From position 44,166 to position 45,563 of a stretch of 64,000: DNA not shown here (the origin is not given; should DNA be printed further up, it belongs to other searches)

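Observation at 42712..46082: Four-gene opposite-strand cassette splitting the prfA-prmC pair: candidate uncharacterised accessory system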

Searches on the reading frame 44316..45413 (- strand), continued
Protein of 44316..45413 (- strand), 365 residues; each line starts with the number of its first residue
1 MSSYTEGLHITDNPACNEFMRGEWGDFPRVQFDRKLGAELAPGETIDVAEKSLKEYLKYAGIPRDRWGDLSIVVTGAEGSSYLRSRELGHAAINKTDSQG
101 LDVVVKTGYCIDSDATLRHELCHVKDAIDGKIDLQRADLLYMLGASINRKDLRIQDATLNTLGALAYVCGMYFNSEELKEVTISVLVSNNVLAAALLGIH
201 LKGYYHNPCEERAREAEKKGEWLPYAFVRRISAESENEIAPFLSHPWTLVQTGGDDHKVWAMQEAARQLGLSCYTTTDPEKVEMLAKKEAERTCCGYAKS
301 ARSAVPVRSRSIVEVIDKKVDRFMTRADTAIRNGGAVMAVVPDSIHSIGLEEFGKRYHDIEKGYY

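Call 44: search_protein_representatives(alignment_id=A1)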
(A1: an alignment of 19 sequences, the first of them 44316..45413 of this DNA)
Query: 19 sequences, 365 profile positions. Proteins with E-value up to 0.001 (for the whole library): 40; up to 1e-10: 13; up to 1e-30: 5. The best 40 are listed.
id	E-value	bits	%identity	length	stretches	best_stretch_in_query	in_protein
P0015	1.0e-184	630.1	-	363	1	1-364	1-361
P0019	2.9e-94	332.5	-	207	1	8-225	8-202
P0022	1.3e-84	300.8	-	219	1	1-229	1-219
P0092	6.2e-58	213.0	-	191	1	40-184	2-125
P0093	8.5e-32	127.0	-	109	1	98-173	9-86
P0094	4.2e-29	118.1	-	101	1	1-78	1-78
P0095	1.4e-24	103.2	-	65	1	39-99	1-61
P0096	1.3e-21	93.5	-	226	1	17-229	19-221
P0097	1.9e-21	92.9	-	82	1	289-364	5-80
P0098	1.6e-16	76.7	-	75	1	1-69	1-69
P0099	4.1e-16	75.4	-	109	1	297-350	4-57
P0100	7.1e-16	74.6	-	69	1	1-57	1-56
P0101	3.5e-14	69.0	-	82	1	170-229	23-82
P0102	2.1e-10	56.6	-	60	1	7-53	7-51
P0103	5.2e-10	55.3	-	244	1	14-226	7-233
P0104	8.6e-10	54.6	-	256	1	26-217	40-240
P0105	2.4e-09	53.1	-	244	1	27-222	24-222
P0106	3.1e-09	52.7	-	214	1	27-218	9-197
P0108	2.0e-08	50.1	-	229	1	22-220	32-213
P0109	3.2e-08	49.4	-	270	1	11-251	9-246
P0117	1.2e-04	37.7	-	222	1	27-219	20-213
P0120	1.9e-04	37.0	-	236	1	112-221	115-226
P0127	7.0e-04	35.1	-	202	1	11-219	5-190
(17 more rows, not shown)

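Call 49: find_encoding_contigs(protein=P0106, flank=6000, max_places=3)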
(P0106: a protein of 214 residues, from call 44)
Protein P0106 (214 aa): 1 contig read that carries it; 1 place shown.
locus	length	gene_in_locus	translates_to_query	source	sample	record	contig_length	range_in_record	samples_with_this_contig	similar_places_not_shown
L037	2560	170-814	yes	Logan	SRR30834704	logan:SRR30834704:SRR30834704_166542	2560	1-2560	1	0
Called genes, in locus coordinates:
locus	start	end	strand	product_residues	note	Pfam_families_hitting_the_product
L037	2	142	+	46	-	?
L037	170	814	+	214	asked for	-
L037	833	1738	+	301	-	PF21694:DNA_pol3_delta_C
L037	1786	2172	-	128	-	-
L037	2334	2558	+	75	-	?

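Call 50: list_cluster_members(proteins=[P0096, P0103, P0104, P0105, P0106, P0108, P0109, P0117, P0120, P0127])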
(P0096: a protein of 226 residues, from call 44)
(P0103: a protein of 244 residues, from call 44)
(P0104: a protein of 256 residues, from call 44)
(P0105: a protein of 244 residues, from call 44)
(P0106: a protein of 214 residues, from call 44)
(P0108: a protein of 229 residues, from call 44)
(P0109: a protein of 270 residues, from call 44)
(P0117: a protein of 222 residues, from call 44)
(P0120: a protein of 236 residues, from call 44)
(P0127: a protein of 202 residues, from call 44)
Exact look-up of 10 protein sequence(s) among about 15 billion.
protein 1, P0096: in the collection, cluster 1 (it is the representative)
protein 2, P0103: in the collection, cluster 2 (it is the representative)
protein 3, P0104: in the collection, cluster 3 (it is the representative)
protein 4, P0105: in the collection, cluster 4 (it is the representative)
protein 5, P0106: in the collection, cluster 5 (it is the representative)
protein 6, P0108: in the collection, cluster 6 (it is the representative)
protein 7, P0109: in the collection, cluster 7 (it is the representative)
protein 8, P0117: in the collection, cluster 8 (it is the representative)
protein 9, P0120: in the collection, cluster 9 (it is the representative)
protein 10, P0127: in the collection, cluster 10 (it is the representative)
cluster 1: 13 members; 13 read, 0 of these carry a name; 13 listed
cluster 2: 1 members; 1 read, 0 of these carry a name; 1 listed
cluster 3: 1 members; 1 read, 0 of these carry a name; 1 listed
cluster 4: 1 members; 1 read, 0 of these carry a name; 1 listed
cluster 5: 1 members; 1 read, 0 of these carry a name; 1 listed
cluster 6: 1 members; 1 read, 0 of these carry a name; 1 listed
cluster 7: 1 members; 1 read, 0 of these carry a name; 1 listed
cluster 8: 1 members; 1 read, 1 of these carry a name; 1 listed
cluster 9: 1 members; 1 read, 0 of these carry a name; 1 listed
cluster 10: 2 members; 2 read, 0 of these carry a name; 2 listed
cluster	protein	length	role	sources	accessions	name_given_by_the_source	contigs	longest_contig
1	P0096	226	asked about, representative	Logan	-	-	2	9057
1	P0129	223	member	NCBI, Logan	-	-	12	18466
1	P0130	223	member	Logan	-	-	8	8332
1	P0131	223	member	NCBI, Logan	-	-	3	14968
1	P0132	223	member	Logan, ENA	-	-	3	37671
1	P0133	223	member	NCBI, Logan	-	-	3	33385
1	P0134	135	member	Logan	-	-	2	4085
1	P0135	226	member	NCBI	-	-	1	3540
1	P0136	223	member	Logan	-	-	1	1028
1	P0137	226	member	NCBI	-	-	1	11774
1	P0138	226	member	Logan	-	-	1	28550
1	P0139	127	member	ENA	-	-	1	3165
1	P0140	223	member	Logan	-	-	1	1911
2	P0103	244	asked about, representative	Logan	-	-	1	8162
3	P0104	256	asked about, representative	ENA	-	-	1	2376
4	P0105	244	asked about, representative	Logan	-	-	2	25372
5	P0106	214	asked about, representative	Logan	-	-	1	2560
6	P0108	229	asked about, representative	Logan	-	-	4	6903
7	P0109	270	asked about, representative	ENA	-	-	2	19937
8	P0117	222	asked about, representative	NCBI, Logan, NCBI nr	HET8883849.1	MAG TPA: hypothetical protein VFM68_00055 [Candidatus Saccharimonadales bacterium] | hypothetical protein [Candidatus Saccharimonadales bacterium]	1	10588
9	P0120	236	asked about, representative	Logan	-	-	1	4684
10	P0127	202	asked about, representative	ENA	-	-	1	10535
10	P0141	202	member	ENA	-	-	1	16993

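Call 51: find_encoding_contigs(protein=P0132, flank=6000, max_places=2)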
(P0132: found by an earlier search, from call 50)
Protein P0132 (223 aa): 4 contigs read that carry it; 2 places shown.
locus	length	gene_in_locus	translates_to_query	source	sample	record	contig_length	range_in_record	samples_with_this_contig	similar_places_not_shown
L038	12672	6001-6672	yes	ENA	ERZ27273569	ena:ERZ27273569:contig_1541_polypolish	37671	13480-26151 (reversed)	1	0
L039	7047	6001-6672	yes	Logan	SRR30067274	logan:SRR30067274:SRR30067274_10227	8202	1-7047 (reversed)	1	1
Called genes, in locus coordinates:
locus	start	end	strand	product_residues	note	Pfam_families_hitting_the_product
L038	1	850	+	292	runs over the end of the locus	PF02195:ParB_N, PF17762:HTH_ParB, PF23552:ParB_C (weak)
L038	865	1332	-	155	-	PF10502:Peptidase_S26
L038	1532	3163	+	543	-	PF03816:LytR_cpsA_psr, PF13399:LytR_C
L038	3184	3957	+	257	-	-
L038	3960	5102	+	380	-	PF00089:Trypsin, PF13365:Trypsin_2, PF13180:PDZ_2, PF17820:PDZ_6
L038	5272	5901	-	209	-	PF17827:PrmC_N, PF03602:Cons_hypoth95 (weak), PF05175:MTS, PF10294:Methyltransf_16 (weak), PF06325:PrmA (weak), PF08242:Methyltransf_12 (weak), PF13649:Methyltransf_25 (weak), PF13847:Methyltransf_31, +1 more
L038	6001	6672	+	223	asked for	-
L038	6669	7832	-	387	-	PF03462:PCRF, PF00472:RF-1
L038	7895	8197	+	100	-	-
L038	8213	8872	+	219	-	PF03167:UDG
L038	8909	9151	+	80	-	-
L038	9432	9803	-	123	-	PF01197:Ribosomal_L31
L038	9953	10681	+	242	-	PF00318:Ribosomal_S2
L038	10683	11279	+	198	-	PF00889:EF_TS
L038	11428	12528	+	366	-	-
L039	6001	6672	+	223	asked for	-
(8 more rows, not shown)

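Call 52: find_encoding_contigs(protein=P0105, flank=6000, max_places=2)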
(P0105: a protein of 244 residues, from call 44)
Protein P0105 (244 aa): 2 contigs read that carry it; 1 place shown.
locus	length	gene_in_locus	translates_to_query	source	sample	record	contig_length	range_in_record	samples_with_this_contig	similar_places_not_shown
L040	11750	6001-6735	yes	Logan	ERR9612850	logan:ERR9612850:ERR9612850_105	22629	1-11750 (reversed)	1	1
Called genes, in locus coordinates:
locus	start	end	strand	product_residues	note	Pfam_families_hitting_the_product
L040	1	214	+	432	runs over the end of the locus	PF00817:IMS, PF11799:IMS_C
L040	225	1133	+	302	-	PF01171:ATP_bind_3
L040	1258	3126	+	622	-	PF06480:FtsH_ext (faint), PF06068:TIP49 (faint), PF00004:AAA, PF07728:AAA_5 (faint), PF17862:AAA_lid_3, PF01434:Peptidase_M41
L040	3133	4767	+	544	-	PF03023:MurJ, PF01554:MatE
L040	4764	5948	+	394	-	PF00009:GTP_EFTU, PF03144:GTP_EFTU_D2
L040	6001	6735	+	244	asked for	-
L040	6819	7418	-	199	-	PF05257:CHAP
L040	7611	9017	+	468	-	PF02805:Ada_Zn_binding, PF00165:HTH_AraC (faint), PF12833:HTH_18, PF06029:AlkA_N, PF00730:HhH-GPD (weak)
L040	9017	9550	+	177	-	PF02870:Methyltransf_1N, PF01035:DNA_binding_1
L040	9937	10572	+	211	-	PF00440:TetR_N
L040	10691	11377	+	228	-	PF01551:Peptidase_M23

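Call 53: find_encoding_contigs(protein=P0109, flank=6000, max_places=2)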
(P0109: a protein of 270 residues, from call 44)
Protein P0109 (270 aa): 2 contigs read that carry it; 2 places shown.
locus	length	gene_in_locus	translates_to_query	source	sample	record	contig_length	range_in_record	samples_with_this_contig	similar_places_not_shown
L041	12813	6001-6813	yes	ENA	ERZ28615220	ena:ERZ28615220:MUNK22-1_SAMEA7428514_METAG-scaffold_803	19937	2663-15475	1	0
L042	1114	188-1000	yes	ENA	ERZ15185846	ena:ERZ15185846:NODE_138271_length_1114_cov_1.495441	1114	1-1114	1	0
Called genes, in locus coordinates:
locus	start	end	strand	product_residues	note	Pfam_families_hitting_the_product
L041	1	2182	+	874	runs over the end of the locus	PF07517:SecA_DEAD, PF01043:SecA_PP_bind, PF21090:P-loop_SecA, PF00271:Helicase_C (weak), PF21090:P-loop_SecA, PF07516:SecA_SW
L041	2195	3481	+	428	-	PF00675:Peptidase_M16, PF05193:Peptidase_M16_C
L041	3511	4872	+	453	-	PF08245:Mur_ligase_M, PF02875:Mur_ligase_C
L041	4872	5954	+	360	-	PF03462:PCRF, PF00472:RF-1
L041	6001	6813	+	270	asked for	-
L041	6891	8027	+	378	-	-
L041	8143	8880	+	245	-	-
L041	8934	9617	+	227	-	PF00005:ABC_tran, PF13304:AAA_21 (faint)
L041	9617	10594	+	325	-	PF18075:FtsX_ECD, PF02687:FtsX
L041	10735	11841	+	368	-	PF24568:CC_PcsB (weak), PF05257:CHAP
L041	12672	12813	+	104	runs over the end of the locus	PF05257:CHAP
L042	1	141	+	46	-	?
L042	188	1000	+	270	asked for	-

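Call 59: find_related_loci(query=A5, collection=metagenome_contigs, flank=5000)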
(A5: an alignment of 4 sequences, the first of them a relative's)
Query A5 (222 aa) in metagenome_contigs; peptide patterns used: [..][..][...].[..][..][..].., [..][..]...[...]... (x = any residue, [..] = any of these).
307 stretches matched a pattern, but none encodes a relative of the query by tblastn (E <= 1e-3).

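Call 60: find_encoding_contigs(protein=P0141, flank=5000, max_places=2)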
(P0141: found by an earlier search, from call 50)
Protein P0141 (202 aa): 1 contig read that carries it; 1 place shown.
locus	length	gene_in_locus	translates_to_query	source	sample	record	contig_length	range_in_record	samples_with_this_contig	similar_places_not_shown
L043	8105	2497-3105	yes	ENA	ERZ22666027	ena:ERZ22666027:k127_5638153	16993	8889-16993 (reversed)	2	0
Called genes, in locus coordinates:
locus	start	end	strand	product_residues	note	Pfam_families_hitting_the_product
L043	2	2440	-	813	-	?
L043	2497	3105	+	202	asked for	-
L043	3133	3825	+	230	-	PF07510:GmrSD_C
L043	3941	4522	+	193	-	PF07963:N_methyl (weak)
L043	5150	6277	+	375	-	PF08529:NusA_N, PF00575:S1 (weak), PF13184:KH_NusA_1st, PF26594:KH_NusA_2nd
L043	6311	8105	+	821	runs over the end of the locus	PF02861:Clp_N, PF13191:AAA_16 (weak), PF00004:AAA, PF17871:AAA_lid_9, PF00004:AAA, PF07724:AAA_2, PF07728:AAA_5, PF10431:ClpB_D2-small, +6 more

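Call 61: find_encoding_contigs(protein=P0117, flank=5000, max_places=2)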
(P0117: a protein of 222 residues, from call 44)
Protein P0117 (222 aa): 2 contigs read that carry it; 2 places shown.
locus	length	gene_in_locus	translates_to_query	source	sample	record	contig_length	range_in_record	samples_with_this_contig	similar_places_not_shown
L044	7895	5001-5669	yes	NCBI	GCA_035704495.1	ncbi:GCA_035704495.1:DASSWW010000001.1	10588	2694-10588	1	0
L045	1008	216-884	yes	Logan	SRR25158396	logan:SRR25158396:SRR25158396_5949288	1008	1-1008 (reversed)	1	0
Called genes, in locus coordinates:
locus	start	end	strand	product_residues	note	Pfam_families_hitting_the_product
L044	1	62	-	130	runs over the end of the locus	-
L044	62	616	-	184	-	PF01765:RRF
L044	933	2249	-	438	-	PF05057:DUF676, PF07819:PGAP1 (weak), PF02450:LCAT (weak)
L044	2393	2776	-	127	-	-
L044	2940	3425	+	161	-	-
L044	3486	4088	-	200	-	PF00889:EF_TS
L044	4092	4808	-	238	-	PF00318:Ribosomal_S2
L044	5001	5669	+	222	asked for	-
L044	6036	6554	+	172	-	-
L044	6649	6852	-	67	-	-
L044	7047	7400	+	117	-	-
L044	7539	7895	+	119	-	?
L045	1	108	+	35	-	?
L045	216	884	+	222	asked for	-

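Call 62: find_encoding_contigs(protein=P0103, flank=5000, max_places=2)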
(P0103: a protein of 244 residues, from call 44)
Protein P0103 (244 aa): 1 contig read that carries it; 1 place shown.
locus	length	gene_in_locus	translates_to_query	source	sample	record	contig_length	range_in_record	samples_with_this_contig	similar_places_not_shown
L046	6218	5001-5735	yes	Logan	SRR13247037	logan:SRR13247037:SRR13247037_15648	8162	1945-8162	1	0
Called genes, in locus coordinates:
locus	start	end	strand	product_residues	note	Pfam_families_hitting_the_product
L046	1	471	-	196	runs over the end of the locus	PF10502:Peptidase_S26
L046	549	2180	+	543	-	PF03816:LytR_cpsA_psr, PF13399:LytR_C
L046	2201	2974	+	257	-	-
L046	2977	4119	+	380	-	PF00089:Trypsin, PF13365:Trypsin_2, PF13180:PDZ_2, PF17820:PDZ_6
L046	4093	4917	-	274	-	PF17827:PrmC_N, PF03602:Cons_hypoth95 (weak), PF05175:MTS, PF06325:PrmA (weak), PF10294:Methyltransf_16 (weak), PF08242:Methyltransf_12 (weak), PF13649:Methyltransf_25 (faint), PF13847:Methyltransf_31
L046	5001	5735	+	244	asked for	-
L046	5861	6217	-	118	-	?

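Call 78: search_protein_families(library=ncbifam, proteins=[window:44316-45413:-], max_evalue=1)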
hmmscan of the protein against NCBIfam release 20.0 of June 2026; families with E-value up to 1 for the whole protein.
window:44316-45413:- (365 aa): 0 families

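Call 79: search_protein_families(library=phrogs, proteins=[window:44316-45413:-], max_evalue=1)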
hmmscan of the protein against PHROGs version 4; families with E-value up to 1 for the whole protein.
window:44316-45413:- (365 aa): 0 families

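Call 81: fold_search(model_id=the predicted structure, library=viral)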
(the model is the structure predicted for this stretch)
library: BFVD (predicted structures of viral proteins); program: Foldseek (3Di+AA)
matches with E <= 10: 100; with E <= 0.001: 0
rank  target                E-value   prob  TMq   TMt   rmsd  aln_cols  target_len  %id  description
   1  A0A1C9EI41            2.5e-01  0.06  0.10  0.10  57.4       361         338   12  Uncharacterized protein [Rhodococcus phage ChewyVIII]
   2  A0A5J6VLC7            2.8e-01  0.06  0.10  0.07  53.0       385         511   12  Uncharacterized protein [Megaviridae environmental sample]
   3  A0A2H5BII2            5.0e-01  0.18  0.11  0.23  15.5       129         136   11  Uncharacterized protein [Erwinia phage vB_EamM_Desertfox]
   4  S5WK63                5.9e-01  0.10  0.10  0.18  13.8       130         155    8  Uncharacterized protein [Pseudomonas phage PaBG]
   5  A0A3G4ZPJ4            7.4e-01  0.06  0.10  0.09  25.2       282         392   14  Caspase domain protein [Terrestrivirus sp.]
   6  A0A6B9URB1            8.3e-01  0.03  0.10  0.06  28.2       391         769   13  (no name in the UniProt tables at hand)
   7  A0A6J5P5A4            1.2e+00  0.13  0.10  0.21  21.4       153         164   10  Uncharacterized protein [uncultured Caudovirales phage]
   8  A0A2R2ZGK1            1.3e+00  0.04  0.13  0.14  26.1       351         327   12  (no name in the UniProt tables at hand)
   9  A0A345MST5            1.4e+00  0.03  0.12  0.11  44.1       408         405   14  (no name in the UniProt tables at hand)
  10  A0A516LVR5            1.5e+00  0.07  0.12  0.07  13.2       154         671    7  (no name in the UniProt tables at hand)
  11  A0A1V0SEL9            1.8e+00  0.04  0.11  0.14  23.6       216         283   12  Uncharacterized protein [Hokovirus HKV1]
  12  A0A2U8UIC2            1.9e+00  0.02  0.11  0.12  27.7       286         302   13  (no name in the UniProt tables at hand)
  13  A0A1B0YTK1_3          1.9e+00  0.01  0.10  0.04  33.5       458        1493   13  (no name in the UniProt tables at hand)
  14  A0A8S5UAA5            2.6e+00  0.03  0.11  0.08  46.1       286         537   12  L SHAPED TAIL FIBER PROTEIN [Myoviridae sp. ctNrE4]
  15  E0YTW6                2.6e+00  0.02  0.09  0.05  25.8       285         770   11  Polyprotein (Fragment) [Deformed wing virus]
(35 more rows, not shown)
